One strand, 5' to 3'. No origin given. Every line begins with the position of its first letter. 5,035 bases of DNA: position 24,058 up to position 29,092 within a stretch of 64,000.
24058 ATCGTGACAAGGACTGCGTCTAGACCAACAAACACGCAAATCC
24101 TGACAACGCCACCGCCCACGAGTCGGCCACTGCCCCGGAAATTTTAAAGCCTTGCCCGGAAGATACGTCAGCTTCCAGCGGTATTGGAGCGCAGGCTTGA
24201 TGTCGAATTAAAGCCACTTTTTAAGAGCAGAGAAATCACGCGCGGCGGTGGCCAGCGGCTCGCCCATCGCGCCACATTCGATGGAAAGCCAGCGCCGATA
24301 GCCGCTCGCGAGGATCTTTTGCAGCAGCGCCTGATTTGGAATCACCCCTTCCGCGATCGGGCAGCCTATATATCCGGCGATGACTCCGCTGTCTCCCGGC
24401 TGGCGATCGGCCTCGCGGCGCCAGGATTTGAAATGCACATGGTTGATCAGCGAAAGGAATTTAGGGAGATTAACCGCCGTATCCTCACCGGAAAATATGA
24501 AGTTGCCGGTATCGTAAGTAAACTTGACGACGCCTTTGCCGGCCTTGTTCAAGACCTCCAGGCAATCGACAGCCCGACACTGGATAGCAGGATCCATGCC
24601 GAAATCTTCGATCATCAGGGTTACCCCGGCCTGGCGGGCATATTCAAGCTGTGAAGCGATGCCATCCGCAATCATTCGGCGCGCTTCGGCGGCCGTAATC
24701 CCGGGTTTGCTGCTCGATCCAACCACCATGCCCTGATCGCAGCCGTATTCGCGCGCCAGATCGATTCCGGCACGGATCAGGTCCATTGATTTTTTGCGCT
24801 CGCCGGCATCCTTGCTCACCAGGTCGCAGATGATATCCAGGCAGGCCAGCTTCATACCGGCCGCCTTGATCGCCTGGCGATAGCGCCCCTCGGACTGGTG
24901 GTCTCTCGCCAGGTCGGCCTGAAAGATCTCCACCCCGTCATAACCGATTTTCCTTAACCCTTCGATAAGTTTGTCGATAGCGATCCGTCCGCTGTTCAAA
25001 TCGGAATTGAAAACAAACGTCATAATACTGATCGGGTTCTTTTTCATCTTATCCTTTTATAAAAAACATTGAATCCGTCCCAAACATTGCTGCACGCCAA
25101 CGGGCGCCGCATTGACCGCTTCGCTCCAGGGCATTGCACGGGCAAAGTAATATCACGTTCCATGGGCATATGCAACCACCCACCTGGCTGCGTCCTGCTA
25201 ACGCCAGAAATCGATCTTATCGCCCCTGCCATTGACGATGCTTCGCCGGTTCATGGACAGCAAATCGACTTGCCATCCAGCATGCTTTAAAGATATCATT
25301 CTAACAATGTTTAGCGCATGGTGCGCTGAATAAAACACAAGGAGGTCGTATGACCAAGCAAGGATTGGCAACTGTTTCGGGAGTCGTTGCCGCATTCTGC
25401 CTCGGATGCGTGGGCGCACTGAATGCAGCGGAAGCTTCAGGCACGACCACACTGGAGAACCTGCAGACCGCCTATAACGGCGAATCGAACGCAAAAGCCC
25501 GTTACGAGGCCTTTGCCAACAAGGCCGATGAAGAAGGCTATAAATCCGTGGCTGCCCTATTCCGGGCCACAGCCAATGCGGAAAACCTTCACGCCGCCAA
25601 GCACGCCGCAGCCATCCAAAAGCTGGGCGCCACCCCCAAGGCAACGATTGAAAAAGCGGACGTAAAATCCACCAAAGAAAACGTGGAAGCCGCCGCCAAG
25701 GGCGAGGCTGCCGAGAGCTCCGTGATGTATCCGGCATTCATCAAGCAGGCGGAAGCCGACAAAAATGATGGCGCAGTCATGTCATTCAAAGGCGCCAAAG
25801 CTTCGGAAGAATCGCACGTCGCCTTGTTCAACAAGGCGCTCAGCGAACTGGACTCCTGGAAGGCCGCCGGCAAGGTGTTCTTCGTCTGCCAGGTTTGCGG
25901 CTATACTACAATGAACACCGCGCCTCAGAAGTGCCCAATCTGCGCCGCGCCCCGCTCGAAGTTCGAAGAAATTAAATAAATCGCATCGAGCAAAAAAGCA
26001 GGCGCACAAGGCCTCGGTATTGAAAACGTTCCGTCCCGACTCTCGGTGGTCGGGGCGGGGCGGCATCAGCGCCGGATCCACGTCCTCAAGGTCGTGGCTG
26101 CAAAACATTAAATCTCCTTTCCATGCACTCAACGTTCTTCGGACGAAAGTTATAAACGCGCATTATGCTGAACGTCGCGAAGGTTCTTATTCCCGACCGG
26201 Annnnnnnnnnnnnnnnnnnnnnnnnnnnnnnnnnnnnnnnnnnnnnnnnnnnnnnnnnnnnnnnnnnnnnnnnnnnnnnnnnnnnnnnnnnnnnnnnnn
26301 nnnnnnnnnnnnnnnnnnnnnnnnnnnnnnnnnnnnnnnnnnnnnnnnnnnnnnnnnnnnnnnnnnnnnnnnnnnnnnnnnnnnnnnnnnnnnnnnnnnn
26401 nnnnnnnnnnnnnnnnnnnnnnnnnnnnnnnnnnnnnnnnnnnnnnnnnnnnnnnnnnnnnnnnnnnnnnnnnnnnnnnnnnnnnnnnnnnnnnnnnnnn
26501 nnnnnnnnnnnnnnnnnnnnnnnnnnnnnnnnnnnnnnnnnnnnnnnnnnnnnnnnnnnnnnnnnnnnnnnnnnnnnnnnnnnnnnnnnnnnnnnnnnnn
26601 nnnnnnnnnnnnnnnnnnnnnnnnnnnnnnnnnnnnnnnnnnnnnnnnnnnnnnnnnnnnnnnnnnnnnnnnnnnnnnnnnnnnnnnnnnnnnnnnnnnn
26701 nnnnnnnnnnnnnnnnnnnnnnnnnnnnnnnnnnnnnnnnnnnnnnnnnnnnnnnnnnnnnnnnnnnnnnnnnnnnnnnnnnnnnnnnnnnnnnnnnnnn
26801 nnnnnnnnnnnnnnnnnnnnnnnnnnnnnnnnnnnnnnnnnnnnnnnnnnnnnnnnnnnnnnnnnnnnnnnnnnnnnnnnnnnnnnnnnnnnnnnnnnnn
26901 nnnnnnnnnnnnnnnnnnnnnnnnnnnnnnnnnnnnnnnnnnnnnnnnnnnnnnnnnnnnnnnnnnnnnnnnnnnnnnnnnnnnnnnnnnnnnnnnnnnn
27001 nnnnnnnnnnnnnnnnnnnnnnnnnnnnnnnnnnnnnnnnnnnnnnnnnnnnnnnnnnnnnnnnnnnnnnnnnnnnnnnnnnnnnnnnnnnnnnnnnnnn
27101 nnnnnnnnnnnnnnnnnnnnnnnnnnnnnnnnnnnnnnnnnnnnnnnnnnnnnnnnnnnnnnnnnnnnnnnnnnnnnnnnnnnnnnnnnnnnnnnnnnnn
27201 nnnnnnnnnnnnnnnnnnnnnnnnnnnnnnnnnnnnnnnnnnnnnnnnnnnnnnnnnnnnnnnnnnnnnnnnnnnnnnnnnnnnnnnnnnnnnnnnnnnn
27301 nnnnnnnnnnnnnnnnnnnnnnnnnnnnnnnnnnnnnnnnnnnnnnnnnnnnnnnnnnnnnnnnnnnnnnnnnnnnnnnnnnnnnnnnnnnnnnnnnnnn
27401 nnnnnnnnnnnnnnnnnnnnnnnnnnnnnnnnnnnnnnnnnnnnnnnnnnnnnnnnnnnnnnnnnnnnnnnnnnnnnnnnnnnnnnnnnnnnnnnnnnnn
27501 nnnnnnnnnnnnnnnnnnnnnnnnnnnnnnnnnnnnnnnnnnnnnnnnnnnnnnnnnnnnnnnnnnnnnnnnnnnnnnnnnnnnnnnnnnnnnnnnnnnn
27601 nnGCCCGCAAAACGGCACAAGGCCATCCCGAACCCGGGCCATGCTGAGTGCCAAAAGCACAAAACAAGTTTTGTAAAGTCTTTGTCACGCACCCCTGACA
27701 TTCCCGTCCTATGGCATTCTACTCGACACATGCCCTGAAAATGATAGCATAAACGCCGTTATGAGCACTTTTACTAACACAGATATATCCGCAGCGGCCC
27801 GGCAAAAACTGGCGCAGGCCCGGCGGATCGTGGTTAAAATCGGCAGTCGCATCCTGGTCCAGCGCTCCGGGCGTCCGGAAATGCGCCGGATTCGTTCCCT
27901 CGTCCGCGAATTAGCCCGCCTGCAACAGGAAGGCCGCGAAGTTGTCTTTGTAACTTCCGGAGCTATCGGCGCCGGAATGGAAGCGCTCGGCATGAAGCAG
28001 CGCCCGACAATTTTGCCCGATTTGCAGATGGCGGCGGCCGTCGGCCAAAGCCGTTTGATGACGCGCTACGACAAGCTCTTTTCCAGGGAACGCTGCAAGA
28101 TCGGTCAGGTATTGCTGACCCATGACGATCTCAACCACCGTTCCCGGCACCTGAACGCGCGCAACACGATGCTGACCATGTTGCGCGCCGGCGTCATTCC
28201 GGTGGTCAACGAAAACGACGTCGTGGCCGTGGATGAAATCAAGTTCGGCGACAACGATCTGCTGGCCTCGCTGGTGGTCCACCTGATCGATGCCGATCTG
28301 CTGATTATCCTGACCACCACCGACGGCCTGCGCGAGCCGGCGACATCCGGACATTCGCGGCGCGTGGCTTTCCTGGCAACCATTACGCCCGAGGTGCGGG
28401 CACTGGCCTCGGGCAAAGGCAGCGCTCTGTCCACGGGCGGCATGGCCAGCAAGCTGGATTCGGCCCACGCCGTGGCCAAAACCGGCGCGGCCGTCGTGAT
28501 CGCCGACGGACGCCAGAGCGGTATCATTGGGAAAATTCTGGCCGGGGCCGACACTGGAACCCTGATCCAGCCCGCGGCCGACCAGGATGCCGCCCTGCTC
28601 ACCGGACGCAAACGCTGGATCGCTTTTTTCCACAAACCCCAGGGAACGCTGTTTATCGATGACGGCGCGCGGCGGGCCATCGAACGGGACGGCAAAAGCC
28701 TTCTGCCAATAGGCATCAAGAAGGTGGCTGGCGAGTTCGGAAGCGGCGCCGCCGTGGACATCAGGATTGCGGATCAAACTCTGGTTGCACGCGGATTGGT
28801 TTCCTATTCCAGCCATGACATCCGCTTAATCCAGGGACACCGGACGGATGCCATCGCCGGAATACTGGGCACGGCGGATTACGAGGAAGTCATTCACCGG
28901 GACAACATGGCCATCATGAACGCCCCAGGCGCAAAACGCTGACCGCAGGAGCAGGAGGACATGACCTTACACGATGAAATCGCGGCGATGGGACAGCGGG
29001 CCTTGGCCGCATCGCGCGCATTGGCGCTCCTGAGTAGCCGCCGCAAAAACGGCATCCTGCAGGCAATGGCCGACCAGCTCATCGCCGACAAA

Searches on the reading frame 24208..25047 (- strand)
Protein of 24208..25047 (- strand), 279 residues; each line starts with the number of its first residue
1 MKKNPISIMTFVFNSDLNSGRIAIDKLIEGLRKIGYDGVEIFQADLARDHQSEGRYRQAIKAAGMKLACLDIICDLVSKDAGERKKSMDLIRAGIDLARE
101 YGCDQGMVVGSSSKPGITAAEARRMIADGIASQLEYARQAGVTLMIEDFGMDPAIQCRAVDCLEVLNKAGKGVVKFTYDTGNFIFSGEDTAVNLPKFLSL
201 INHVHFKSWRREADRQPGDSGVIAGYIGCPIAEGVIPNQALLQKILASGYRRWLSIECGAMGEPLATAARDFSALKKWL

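Call 22: search_protein_families(library=pfam, proteins=[window:24208-25047:-], max_evalue=0.001)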
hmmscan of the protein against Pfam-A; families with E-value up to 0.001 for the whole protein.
window:24208-25047:- (279 aa): 1 family
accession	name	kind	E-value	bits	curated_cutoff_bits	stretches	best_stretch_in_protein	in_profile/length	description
PF01261.30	AP_endonuc_2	-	1.2e-31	110.7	31.1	1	31-277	4-248/249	Xylose isomerase-like TIM barrel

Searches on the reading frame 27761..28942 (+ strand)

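Call 22: search_protein_families(library=pfam, proteins=[window:27761-28942:+], max_evalue=0.001)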
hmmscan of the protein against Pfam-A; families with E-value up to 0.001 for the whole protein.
window:27761-28942:+ (393 aa): 2 families
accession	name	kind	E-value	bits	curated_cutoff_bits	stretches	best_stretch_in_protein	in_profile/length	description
PF00696.33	AA_kinase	-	4.8e-35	121.8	24.9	1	22-248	2-233/234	Amino acid kinase family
PF01472.26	PUA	-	6.3e-15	55.3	24.8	1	295-368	1-73/74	PUA domain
